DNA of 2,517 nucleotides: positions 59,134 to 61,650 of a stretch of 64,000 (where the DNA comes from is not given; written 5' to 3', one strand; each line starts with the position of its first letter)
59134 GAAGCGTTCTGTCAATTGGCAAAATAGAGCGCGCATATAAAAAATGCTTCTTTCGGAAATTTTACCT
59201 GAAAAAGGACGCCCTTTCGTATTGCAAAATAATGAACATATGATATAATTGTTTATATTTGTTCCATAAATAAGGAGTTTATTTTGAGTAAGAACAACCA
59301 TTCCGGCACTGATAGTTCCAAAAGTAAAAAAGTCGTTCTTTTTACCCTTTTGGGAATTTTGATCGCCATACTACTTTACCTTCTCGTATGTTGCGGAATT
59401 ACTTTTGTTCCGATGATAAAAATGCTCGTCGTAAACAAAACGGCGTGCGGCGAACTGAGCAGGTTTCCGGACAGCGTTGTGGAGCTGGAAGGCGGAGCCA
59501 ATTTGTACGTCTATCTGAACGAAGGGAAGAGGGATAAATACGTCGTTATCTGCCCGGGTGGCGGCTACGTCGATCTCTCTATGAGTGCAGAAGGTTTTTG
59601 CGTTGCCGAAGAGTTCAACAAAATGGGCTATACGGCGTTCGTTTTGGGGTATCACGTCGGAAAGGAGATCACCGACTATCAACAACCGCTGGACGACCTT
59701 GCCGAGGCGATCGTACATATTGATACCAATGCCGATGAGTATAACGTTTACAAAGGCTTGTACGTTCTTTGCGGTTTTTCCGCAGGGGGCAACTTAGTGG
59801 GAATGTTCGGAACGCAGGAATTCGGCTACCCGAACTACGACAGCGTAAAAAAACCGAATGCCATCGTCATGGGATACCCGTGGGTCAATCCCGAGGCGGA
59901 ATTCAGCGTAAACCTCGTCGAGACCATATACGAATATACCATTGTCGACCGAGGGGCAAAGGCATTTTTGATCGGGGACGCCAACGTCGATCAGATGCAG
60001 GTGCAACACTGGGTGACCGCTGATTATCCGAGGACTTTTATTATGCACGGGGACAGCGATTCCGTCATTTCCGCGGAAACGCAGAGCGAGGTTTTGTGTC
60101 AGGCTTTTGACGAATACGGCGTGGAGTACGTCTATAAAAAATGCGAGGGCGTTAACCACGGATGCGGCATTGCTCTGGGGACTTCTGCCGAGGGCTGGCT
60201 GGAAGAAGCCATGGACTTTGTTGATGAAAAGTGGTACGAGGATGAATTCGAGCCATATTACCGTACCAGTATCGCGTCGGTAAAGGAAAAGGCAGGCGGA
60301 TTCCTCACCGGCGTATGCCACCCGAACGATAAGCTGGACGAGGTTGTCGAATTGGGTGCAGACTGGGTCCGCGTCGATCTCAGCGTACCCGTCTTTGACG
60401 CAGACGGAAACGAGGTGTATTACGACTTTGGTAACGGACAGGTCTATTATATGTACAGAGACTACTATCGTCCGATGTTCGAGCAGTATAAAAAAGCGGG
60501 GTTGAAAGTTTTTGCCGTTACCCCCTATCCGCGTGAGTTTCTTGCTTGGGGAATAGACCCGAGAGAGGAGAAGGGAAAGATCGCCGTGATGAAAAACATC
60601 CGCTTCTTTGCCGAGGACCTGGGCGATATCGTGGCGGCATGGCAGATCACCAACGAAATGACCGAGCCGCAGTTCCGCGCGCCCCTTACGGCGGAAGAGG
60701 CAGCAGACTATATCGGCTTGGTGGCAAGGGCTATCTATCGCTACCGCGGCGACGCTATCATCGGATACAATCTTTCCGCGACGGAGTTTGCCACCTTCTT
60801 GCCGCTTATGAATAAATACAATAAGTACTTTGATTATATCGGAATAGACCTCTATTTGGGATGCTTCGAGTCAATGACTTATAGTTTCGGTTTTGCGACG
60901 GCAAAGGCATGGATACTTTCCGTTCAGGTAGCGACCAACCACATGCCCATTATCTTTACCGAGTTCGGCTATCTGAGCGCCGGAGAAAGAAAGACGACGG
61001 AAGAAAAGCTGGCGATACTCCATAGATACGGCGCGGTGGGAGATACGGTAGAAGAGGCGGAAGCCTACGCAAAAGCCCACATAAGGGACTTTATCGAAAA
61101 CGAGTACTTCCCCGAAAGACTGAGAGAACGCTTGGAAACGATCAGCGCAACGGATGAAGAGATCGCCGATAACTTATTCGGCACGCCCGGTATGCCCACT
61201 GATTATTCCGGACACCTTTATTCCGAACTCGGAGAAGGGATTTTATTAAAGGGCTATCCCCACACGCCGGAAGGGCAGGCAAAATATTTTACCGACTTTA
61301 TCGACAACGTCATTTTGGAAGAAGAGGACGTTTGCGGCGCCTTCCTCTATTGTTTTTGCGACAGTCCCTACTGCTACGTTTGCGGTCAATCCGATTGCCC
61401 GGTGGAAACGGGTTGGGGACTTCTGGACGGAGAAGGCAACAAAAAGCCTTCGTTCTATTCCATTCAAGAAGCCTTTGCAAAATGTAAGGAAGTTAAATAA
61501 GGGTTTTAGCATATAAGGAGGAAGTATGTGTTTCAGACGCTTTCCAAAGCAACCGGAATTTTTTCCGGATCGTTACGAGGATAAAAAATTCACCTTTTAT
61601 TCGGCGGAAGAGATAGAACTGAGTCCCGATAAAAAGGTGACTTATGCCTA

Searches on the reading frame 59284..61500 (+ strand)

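Call 76: search_protein_families(library=pfam, proteins=[window:59284-61500:+], max_evalue=0.00001)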
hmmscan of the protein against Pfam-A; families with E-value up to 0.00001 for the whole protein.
window:59284-61500:+ (738 aa): 2 families
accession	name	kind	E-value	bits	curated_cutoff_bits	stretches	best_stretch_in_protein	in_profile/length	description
PF20434.5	BD-FAE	-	3e-14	53.5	26.8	1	76-273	3-213/215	BD-FAE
PF07859.19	Abhydrolase_3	-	1.4e-09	38.5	25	1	92-294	6-208/210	alpha/beta hydrolase fold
